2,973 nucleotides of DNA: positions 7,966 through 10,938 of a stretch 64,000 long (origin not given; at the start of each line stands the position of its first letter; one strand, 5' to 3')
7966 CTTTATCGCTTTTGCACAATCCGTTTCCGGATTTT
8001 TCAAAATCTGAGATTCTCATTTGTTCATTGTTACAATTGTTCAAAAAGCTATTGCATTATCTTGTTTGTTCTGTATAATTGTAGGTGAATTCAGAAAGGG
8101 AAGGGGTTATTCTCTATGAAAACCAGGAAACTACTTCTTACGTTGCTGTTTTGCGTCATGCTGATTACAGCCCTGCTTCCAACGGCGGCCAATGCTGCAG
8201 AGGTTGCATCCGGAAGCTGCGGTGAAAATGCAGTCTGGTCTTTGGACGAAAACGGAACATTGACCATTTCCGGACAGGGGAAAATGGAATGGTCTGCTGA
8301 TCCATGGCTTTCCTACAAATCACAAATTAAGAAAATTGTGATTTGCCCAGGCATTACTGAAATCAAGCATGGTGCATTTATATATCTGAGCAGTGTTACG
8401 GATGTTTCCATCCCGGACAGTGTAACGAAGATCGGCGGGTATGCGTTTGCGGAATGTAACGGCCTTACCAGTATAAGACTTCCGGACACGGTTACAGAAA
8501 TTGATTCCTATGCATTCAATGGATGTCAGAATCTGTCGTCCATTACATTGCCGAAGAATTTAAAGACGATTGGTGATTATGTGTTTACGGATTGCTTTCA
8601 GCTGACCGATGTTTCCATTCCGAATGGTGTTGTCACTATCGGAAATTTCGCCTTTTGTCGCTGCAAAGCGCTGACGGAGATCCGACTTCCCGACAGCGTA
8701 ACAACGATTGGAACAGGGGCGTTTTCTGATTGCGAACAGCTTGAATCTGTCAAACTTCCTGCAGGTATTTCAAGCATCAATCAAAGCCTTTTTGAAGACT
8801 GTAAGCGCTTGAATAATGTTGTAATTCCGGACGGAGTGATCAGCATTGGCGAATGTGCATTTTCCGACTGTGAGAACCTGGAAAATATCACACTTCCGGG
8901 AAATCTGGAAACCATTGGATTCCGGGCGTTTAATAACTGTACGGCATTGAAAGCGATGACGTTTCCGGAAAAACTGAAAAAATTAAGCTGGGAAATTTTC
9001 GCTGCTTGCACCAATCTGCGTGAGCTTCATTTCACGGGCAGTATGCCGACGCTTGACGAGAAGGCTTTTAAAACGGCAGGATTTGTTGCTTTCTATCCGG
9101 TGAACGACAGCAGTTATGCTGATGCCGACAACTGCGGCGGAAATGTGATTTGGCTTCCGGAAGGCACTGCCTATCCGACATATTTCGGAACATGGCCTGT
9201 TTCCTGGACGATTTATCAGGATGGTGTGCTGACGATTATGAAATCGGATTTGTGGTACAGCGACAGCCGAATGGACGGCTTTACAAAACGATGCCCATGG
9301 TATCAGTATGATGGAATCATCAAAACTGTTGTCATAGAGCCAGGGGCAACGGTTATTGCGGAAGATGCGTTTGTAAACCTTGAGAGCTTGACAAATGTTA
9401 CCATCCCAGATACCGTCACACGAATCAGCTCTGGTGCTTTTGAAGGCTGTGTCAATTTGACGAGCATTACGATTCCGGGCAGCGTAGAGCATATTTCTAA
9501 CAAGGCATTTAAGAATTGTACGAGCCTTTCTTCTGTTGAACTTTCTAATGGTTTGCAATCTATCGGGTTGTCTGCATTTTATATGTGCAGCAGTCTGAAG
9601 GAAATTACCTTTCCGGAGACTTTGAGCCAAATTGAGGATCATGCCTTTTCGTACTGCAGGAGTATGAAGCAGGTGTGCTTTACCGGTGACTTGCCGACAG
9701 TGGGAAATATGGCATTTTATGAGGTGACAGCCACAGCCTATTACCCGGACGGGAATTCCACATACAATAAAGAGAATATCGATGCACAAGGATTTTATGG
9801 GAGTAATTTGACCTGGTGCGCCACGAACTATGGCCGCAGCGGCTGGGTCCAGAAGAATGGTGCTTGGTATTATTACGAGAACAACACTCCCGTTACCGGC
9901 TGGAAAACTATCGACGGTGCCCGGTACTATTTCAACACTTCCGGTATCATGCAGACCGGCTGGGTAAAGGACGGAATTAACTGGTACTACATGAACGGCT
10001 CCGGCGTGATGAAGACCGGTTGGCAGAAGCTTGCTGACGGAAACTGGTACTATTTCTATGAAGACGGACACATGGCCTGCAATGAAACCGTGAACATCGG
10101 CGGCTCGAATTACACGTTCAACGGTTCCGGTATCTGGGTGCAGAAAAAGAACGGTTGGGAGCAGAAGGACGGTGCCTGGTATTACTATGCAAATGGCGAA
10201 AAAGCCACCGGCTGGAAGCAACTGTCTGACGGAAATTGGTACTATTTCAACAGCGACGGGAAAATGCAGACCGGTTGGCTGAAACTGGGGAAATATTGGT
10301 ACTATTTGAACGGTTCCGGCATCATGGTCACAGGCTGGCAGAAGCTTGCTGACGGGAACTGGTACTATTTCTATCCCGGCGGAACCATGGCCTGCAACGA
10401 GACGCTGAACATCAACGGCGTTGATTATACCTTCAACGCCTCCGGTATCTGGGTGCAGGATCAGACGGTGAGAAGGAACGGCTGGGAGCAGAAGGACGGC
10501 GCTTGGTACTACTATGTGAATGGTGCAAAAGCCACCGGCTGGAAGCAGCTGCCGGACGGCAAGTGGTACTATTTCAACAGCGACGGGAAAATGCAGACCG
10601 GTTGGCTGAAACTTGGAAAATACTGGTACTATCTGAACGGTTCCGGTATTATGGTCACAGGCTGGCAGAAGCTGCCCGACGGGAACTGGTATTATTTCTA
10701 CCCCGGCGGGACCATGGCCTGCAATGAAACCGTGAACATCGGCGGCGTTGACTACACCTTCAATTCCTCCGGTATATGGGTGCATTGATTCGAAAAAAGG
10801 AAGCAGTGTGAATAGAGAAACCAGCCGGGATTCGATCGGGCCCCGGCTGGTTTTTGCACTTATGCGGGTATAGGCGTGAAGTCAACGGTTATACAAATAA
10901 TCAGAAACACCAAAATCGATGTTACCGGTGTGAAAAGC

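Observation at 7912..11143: AT-rich islet encoding a BspA-LRR / choline-binding-repeat surface protein, wedged between a perfect hairpin and tRNA-Ala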

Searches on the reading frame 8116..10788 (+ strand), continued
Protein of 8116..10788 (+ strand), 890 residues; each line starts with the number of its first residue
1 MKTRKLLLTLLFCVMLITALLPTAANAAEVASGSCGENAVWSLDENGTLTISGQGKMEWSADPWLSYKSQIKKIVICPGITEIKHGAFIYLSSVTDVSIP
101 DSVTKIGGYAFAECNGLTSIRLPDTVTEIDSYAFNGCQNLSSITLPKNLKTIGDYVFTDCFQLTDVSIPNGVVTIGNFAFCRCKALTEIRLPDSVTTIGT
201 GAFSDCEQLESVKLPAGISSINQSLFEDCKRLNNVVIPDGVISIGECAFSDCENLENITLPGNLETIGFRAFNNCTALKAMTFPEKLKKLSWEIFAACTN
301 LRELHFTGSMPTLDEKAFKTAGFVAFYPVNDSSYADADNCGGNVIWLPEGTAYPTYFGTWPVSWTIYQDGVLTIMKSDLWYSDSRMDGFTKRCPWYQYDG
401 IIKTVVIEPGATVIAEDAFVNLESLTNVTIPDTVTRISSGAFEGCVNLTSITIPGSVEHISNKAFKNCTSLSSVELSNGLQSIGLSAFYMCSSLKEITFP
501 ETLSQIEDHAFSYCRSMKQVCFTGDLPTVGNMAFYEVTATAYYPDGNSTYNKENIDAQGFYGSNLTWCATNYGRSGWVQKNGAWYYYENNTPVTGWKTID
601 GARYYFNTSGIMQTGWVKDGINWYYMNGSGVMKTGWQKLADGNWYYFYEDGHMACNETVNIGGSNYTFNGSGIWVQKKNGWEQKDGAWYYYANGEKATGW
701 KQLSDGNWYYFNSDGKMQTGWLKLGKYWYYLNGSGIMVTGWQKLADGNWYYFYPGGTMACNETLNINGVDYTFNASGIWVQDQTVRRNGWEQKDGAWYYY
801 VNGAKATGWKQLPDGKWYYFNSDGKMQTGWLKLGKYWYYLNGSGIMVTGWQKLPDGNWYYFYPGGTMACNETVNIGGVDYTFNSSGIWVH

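Call 64: search_protein_families(library=phrogs, proteins=[L095:7082-7858:+, L095:8357-8656:+, L095:8974-10116:-, L095:10113-11291:-, L095:12165-12905:-, L095:12907-13611:-, L095:13642-13851:+], max_evalue=0.001)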
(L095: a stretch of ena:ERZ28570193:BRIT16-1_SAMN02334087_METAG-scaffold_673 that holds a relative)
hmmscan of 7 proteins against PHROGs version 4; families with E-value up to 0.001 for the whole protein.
L095:7082-7858:+ (258 aa): 9 families
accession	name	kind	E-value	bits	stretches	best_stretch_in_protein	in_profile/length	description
phrog_270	-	DNA, RNA and nucleotide metabolism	1.1e-10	42.5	1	3-100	30-121/383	replication initiation protein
phrog_428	-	DNA, RNA and nucleotide metabolism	9.3e-08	32.6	1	3-100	88-181/455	replication initiation protein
phrog_186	-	DNA, RNA and nucleotide metabolism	2.9e-07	31.4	1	3-95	20-113/308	DnaD-like helicase loader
phrog_391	-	DNA, RNA and nucleotide metabolism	7.1e-07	30.1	1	17-79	14-76/298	replication initiation O-like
phrog_1456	-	DNA, RNA and nucleotide metabolism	2.3e-06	27.9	1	5-78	13-83/365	DNA binding protein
phrog_8102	-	DNA, RNA and nucleotide metabolism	2.7e-06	27.7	1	8-77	22-95/337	replication initiation protein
phrog_4617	-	DNA, RNA and nucleotide metabolism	9.7e-06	26.4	0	32-77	29-74/223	replication initiation protein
phrog_10724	-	unknown function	3.1e-05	24.5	1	35-76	26-67/253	-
phrog_1835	-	DNA, RNA and nucleotide metabolism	5.3e-05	23.7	0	36-79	63-106/301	HTH DNA binding protein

L095:8357-8656:+ (99 aa): 0 families

L095:8974-10116:- (380 aa): 0 families

L095:10113-11291:- (392 aa): 0 families

L095:12165-12905:- (246 aa): 0 families

L095:12907-13611:- (234 aa): 2 families
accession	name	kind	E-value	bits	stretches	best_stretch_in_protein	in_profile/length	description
phrog_1740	-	transcription regulation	2.8e-22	79.9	1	62-231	45-214/567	RNA polymerase sigma factor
phrog_351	-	transcription regulation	1.2e-08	35.1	1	52-153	474-577/928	RNA polymerase sigma factor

L095:13642-13851:+ (69 aa): 1 family
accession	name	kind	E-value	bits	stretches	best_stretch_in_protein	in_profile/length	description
phrog_2455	-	unknown function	1.3e-08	36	1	3-64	37-95/99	-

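Call 79: search_protein_families(library=pfam, proteins=[L095:13508-14122:-, L095:13614-14198:+, L095:14191-14592:-, L095:7864-8169:-, L095:8111-8656:+, L095:8772-9017:+], max_evalue=0.1)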
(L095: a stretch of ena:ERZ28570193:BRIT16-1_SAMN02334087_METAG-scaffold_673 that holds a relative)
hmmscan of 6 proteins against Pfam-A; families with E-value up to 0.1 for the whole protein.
L095:13508-14122:- (204 aa): 0 families

L095:13614-14198:+ (194 aa): 0 families

L095:14191-14592:- (133 aa): 0 families

L095:7864-8169:- (101 aa): 0 families

L095:8111-8656:+ (181 aa): 0 families

L095:8772-9017:+ (81 aa): 0 families
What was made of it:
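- Tried and rejected: None was found (call 79).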

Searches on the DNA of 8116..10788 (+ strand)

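Call 81: search_rna_families(sources=[L095, L097], threshold=gathering)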
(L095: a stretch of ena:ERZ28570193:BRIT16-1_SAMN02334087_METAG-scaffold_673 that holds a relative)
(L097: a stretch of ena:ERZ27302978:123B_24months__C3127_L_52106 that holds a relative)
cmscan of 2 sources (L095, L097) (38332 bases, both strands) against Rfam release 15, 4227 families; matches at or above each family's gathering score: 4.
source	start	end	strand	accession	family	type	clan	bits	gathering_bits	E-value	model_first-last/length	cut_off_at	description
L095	14474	14546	-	RF00005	tRNA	Gene; tRNA;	CL00001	65.6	29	3.1e-12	1-71/71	no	tRNA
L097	11423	11495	+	RF00005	tRNA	Gene; tRNA;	CL00001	65.6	29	3.1e-12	1-71/71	no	tRNA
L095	2285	2367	+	RF00005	tRNA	Gene; tRNA;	CL00001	59.8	29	1.2e-10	1-71/71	no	tRNA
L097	17033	17115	-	RF00005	tRNA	Gene; tRNA;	CL00001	59.8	29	1.2e-10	1-71/71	no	tRNA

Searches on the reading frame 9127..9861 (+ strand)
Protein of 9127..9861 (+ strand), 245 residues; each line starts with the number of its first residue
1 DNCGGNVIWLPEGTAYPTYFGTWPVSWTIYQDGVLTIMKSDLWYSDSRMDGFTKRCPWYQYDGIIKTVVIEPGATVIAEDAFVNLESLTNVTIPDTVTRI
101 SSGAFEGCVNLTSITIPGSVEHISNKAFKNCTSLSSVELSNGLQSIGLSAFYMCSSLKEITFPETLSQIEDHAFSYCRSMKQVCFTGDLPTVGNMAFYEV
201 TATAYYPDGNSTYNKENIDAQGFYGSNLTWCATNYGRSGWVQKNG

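Call 74: find_homologous_proteins(query=window:9127-9861:+, max_evalue=1e-10)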
Query window:9127-9861:+ (245 aa): 988 proteins with E <= 1e-10 among 1209 candidates; the best 120 are listed.
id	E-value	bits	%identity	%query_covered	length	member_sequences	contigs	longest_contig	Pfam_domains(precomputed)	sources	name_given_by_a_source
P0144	1.9e-127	442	98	80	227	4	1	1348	PF13306.13,PF13855.13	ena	-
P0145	7.9e-69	250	40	58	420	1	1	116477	PF13306.13,PF05725.19,PF13855.13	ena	-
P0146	1.4e-58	217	35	68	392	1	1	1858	PF13306.13,PF00395.26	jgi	jgi:hypothetical protein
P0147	3.4e-58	215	43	52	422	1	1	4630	PF13306.13,PF13855.13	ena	-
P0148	8.0e-57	211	44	58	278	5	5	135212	PF13306.13,PF13855.13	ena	-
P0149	9.4e-56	207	38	62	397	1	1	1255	PF13306.13,PF05725.19,PF12799.14,PF13855.13,PF23952.2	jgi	jgi:hypothetical protein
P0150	3.4e-55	205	45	54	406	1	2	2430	PF13306.13,PF05725.19,PF13855.13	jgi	-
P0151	2.1e-54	203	41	57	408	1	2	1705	PF13306.13,PF13855.13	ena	-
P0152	4.4e-54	202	35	61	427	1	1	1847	PF13306.13,PF13855.13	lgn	-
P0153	1.4e-52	197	34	73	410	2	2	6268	PF13306.13,PF13855.13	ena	-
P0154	2.6e-52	196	33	76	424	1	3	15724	PF13306.13,PF13855.13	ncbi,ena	-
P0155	2.7e-52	196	42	58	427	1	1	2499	PF13306.13,PF13855.13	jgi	-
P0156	2.0e-51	193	42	50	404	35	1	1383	PF13306.13,PF05725.19,PF13855.13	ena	-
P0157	4.1e-51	192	44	54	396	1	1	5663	PF13306.13,PF13855.13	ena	-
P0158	5.5e-51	192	45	52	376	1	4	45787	PF13306.13,PF05725.19,PF13855.13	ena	-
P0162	5.8e-49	185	49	44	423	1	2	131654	PF13306.13,PF05725.19,PF13855.13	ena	-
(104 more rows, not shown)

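Call 75: find_encoding_contigs(protein=P0145, flank=7000, max_places=1)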
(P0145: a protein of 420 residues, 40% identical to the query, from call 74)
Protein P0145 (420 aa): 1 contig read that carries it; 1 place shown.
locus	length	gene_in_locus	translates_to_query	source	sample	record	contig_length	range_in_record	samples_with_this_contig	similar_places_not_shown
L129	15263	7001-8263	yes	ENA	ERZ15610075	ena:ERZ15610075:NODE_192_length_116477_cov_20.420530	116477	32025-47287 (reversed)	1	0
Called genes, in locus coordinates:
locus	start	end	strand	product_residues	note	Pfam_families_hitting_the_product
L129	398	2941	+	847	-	PF14200:RicinB_lectin_2, PF16850:Inhibitor_I66 (faint), PF00652:Ricin_B_lectin (faint), PF14200:RicinB_lectin_2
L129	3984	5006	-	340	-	PF00589:Phage_integrase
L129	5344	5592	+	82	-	PF04014:MazE_antitoxin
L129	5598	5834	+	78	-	-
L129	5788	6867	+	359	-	PF06970:RepA_N, PF19481:DUF6017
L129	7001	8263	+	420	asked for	PF13855:LRR_8 (faint), PF13306:LRR_5, PF05725:FNIP (faint), PF13306:LRR_5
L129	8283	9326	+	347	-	-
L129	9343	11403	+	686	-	PF01751:Toprim, PF01131:Topoisom_bac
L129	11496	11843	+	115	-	-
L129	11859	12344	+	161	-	PF12687:DUF3801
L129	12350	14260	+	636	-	PF02534:T4SS-DNA_transf, PF10412:TrwB_AAD_bind, PF12696:TraG-D_C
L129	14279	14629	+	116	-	PF12750:Maff2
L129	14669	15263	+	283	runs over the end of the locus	PF19478:TrbL_2, PF04610:TrbL (weak)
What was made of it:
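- The best non-self relative of LRR2 lies inside an integrative conjugative element (call 75).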

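Call 76: find_encoding_contigs(protein=P0148, flank=7000, max_places=1)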
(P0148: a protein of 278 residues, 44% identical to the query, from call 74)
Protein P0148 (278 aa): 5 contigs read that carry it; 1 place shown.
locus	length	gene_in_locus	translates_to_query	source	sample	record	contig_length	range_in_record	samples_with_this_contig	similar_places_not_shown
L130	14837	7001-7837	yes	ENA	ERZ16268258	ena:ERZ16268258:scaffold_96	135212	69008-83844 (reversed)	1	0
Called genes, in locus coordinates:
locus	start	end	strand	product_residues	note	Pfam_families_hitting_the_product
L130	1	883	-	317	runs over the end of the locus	PF00248:Aldo_ket_red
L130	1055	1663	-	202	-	PF04011:LemA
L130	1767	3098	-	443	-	PF04536:TPM_phosphatase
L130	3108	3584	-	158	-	PF00254:FKBP_C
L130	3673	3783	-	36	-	-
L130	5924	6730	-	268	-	-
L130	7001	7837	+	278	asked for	PF13306:LRR_5, PF13855:LRR_8 (faint), PF13306:LRR_5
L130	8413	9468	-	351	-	PF28533:DUF8429, PF28532:DUF8428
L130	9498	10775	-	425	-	PF08245:Mur_ligase_M, PF02875:Mur_ligase_C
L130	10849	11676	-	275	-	PF00215:OMPdecase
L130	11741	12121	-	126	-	PF05635:23S_rRNA_IVP, PF22296:bAvd (weak)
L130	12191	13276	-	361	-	PF03462:PCRF, PF00472:RF-1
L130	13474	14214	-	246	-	-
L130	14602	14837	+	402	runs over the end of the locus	PF03315:SDH_beta, PF03313:SDH_alpha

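Call 77: find_encoding_contigs(protein=P0162, flank=7000, max_places=1)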
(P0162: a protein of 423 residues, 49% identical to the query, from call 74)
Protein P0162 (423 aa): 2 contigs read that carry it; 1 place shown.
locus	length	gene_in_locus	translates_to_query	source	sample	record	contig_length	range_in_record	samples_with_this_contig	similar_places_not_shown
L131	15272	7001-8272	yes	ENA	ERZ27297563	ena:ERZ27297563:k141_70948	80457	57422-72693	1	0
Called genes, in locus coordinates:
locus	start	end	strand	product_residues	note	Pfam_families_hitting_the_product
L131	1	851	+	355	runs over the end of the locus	PF02562:PhoH, PF13245:AAA_19, PF13604:AAA_30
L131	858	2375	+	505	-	PF07698:7TM-7TMR_HD, PF01966:HD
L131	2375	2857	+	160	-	PF02130:YbeY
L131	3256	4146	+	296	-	PF00350:Dynamin_N (weak), PF01926:MMR_HSR1, PF02421:FeoB_N, PF03193:RsgA_GTPase (faint), PF04548:AIG1, PF00009:GTP_EFTU, PF07650:KH_2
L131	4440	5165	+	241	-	PF11967:RecO_N, PF02565:RecO_C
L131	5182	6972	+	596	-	PF04471:Mrr_cat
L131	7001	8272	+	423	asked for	PF13306:LRR_5, PF13855:LRR_8 (faint), PF05725:FNIP (faint), PF13306:LRR_5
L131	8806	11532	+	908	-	PF01326:PPDK_N, PF00391:PEP-utilizers, PF02896:PEP-utilizers_C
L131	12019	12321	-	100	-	-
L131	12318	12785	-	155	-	PF00583:Acetyltransf_1 (weak), PF13508:Acetyltransf_7 (weak)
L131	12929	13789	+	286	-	PF06888:Put_Phosphatase, PF12710:HAD (faint)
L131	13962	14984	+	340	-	PF01208:URO-D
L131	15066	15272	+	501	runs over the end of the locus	PF00165:HTH_AraC (weak), PF12833:HTH_18, PF00165:HTH_AraC, PF02607:B12-binding_2, PF02310:B12-binding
